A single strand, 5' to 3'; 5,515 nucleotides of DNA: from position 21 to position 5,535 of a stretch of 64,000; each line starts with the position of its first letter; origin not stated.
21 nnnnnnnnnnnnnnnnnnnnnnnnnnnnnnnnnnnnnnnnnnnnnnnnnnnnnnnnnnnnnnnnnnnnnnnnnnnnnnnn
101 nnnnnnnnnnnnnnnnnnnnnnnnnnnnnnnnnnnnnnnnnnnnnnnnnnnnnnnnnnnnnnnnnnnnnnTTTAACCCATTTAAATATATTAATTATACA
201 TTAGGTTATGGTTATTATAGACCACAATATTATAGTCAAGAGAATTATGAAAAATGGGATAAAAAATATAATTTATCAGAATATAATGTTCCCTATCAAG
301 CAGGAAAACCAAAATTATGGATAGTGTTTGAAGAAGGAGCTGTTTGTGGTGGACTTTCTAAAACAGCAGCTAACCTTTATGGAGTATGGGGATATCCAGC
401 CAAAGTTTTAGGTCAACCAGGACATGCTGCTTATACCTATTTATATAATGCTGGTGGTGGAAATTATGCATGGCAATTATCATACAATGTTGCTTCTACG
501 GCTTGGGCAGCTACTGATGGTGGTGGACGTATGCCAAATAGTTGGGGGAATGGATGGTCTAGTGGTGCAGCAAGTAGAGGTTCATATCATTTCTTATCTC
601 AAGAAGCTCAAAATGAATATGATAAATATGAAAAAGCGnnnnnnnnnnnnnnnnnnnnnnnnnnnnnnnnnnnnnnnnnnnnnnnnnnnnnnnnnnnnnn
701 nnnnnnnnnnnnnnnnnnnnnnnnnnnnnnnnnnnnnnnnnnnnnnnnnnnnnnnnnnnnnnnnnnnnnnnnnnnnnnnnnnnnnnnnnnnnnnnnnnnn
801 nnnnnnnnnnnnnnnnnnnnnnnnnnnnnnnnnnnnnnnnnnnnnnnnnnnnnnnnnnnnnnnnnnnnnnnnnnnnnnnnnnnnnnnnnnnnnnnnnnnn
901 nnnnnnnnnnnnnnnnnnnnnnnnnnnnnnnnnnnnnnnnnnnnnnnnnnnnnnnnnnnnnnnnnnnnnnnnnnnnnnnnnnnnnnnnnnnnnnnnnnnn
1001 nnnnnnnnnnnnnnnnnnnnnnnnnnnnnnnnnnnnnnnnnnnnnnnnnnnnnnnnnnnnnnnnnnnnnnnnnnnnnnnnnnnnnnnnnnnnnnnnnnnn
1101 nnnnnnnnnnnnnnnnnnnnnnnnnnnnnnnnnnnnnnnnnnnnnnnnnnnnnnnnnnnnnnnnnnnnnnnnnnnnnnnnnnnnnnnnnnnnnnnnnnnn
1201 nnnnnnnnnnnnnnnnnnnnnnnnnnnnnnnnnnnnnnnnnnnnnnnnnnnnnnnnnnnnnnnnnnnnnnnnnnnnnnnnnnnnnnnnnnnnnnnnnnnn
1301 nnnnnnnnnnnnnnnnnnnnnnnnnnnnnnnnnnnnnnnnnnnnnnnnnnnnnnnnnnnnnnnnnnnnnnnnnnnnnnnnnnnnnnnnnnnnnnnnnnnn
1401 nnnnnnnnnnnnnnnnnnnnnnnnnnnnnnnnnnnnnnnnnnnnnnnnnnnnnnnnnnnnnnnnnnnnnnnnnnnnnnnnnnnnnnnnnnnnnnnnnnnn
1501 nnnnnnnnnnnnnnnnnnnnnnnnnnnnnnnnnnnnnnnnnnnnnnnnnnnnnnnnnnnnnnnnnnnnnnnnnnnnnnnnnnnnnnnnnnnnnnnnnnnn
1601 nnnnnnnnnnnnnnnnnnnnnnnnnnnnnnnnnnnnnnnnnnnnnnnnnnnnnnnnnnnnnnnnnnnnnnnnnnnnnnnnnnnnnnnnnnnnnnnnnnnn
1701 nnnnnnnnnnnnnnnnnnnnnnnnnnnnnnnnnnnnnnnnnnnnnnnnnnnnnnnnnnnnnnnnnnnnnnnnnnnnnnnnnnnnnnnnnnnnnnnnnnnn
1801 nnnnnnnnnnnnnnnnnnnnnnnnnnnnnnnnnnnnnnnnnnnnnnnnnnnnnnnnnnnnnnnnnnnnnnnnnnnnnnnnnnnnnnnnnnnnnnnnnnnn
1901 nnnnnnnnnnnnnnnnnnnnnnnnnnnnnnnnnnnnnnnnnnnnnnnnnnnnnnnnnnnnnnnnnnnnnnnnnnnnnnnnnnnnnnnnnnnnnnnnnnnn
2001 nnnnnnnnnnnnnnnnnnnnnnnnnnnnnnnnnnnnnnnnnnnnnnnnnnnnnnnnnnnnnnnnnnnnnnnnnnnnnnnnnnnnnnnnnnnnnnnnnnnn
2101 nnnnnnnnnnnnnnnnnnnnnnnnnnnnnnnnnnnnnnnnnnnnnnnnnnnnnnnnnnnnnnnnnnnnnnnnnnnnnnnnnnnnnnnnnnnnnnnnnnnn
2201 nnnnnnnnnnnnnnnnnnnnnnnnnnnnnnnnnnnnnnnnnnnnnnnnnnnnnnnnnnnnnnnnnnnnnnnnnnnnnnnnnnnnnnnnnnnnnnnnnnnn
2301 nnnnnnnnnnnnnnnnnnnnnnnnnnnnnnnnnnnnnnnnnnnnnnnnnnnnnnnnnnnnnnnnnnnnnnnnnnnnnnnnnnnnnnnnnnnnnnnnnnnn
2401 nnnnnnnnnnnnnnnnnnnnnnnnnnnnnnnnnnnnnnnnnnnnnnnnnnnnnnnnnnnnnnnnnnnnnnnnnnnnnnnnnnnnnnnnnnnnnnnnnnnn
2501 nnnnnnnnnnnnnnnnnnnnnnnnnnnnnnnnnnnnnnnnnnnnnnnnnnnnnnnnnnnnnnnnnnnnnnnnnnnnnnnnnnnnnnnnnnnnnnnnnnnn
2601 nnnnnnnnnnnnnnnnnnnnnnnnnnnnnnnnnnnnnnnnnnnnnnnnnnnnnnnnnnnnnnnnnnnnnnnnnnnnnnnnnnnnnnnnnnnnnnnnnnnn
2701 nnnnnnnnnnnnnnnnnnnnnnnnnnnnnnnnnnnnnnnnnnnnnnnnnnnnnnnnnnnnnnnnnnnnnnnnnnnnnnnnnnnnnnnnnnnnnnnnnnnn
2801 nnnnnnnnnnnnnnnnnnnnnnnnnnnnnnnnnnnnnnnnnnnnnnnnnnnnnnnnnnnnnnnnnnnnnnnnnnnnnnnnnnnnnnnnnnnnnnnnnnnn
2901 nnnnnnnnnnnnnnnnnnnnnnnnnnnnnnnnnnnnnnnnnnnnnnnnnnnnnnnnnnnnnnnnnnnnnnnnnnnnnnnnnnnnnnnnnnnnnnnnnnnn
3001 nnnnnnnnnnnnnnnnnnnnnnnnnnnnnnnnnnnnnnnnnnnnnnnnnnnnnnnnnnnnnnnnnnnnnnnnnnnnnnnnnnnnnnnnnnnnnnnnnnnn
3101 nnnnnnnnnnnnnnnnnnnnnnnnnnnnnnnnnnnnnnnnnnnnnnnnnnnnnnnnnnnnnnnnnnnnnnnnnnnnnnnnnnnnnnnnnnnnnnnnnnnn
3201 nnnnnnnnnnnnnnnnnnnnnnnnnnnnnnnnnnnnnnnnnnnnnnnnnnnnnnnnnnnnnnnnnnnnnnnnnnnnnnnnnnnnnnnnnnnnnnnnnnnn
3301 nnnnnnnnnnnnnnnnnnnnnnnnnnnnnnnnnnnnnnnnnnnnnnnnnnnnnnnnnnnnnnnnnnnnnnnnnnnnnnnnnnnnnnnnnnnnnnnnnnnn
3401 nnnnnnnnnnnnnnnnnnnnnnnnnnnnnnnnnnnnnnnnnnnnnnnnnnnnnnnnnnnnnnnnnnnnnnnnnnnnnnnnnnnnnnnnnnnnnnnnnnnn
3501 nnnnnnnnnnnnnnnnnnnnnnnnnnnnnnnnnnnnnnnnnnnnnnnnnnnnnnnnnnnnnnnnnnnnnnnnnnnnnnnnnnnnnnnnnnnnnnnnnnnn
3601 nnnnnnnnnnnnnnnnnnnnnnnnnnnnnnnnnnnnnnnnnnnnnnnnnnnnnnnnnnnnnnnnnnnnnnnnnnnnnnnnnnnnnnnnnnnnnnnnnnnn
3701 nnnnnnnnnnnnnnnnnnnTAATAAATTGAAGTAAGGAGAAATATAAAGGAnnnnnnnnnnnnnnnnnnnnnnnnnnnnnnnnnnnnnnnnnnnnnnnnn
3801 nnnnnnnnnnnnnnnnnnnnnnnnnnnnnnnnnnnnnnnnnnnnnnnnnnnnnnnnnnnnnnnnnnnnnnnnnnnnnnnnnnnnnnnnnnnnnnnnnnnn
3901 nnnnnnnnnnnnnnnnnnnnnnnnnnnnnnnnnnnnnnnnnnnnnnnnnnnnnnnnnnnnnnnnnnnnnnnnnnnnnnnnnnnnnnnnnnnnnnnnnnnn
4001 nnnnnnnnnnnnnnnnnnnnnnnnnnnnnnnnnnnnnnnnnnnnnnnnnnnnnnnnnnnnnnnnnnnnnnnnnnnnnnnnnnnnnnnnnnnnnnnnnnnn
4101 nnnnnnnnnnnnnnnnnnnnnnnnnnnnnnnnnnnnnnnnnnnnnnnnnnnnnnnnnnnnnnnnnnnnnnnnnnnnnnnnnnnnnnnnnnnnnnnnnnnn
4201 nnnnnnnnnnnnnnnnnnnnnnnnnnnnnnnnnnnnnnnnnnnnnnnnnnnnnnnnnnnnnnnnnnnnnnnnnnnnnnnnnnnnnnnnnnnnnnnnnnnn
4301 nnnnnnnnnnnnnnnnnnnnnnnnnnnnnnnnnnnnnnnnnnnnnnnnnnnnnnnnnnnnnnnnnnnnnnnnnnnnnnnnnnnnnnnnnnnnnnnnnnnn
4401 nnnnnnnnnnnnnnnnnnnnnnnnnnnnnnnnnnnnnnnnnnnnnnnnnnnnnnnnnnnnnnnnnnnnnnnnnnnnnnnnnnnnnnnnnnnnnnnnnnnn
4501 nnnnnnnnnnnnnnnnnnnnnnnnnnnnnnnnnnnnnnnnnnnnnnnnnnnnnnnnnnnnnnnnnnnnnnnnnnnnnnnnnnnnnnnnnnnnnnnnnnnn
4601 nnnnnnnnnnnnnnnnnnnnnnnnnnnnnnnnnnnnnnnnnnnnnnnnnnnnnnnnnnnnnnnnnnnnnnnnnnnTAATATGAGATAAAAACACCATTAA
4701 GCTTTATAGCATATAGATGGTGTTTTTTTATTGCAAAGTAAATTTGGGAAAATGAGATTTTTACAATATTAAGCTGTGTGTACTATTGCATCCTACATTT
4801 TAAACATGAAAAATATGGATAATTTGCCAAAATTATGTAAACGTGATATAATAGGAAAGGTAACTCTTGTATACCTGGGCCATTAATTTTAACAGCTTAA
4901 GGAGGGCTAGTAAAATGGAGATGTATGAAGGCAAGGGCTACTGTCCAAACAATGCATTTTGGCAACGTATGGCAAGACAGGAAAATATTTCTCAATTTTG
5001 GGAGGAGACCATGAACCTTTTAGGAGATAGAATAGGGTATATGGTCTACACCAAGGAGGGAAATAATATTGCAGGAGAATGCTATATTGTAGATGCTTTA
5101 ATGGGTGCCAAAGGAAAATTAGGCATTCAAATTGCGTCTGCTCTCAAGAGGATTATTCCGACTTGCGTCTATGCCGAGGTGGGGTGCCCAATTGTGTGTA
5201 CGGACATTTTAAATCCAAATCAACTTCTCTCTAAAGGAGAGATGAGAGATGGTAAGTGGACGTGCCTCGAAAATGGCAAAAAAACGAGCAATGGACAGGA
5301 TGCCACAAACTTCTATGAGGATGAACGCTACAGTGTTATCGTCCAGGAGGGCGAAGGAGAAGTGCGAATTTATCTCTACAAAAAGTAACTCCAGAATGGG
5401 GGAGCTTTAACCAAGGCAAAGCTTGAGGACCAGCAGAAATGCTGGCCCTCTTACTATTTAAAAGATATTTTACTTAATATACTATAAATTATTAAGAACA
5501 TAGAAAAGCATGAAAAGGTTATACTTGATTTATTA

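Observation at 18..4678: Adjacent dockerin/cohesin gene pair: a TGase-like/discoidin dockerin enzyme next to a TM-anchored single-cohesin scaffoldin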

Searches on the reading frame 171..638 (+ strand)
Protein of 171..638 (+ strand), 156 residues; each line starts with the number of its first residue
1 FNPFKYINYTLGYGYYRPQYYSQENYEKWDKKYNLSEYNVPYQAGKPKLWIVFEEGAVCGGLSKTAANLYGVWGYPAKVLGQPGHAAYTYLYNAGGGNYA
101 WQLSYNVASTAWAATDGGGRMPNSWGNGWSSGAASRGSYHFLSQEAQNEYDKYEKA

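Call 66: search_protein_families(library=pfam, alignment_id=A7, max_evalue=10)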
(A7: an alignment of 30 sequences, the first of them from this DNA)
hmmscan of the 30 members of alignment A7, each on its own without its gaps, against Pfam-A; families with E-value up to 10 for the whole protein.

A. member 1, seq(156 aa): 0 families

B. families by the number of members that match (of 30 scanned): 8 families
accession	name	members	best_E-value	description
PF01841.26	Transglut_core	2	0.084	Transglutaminase-like superfamily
PF00797.23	Acetyltransf_2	2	0.17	N-acetyltransferase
PF05106.17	Phage_holin_3_1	1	0.012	Phage holin family (Lysis protein S)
PF14774.11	FAM177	1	0.05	FAM177 family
PF15181.11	SMRP1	1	0.15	Spermatid-specific manchette-related protein 1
PF15999.10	DUF4774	1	0.2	Domain of unknown function (DUF4774)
PF24992.1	DUF7777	1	0.77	Domain of unknown function (DUF7777)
PF12446.13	DUF3682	1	0.98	Protein of unknown function (DUF3682)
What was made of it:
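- On Transglutaminase-like superfamily (Pfam Transglut_core PF01841; papain-like clan): Among 30 core segments of the family, only 2 hit Transglut_core (best E = 0.084) and 2 hit Acetyltransf_2 (best E = 0.17) (call 66).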

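Call 67: search_solved_structures(query=A7, max_evalue=10, show_alignments=4)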
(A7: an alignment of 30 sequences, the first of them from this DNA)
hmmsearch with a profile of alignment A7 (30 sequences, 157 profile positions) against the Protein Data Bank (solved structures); distinct sequences matched with E-value up to 10: 1.
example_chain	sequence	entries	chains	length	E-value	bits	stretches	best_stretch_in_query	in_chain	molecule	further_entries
9pik_A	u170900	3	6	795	1.1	12.5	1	90-137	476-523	TOK potassium channel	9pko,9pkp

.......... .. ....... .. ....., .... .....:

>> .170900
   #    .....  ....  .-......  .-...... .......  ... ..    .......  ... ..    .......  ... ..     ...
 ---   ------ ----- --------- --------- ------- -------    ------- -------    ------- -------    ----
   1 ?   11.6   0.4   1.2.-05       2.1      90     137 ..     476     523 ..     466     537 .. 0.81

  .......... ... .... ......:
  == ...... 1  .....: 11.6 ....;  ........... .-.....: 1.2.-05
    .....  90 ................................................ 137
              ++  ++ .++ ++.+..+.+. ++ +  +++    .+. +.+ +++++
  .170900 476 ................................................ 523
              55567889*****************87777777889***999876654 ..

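Call 84: find_homologous_proteins(query=A7, max_evalue=1e-10)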
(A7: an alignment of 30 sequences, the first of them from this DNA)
Query A7 (30 sequences) (156 aa, profile of the alignment): 8 proteins with E <= 1e-10 among 656 candidates.
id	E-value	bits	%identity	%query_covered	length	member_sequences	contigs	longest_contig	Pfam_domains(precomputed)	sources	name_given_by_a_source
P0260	3.0e-61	224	49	99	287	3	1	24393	-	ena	-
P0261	4.5e-48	181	41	96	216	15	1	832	-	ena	-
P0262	1.7e-34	137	39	80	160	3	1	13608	-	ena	-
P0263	1.6e-31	127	72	76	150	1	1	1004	-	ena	-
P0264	1.2e-29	121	58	58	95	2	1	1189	-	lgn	-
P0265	3.9e-23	100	85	48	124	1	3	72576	-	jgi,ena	-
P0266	7.4e-16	77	31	68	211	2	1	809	-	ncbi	-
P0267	2.3e-15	75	48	46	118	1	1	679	-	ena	-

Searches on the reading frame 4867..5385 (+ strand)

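Call 6: search_protein_families(library=pfam, proteins=[window:4867-5385:+], max_evalue=1)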
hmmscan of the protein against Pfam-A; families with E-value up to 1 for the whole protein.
window:4867-5385:+ (173 aa): 0 families

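Call 8: search_protein_families(library=ncbifam, proteins=[window:4867-5385:+], max_evalue=0.1)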
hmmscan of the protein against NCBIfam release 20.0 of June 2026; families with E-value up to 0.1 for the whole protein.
window:4867-5385:+ (173 aa): 1 family
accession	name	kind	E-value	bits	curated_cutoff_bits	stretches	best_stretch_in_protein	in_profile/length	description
NF005305.0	PRK06836.1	equivalog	0.048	12.9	376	1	40-104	239-301/396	pyridoxal phosphate-dependent aminotransferase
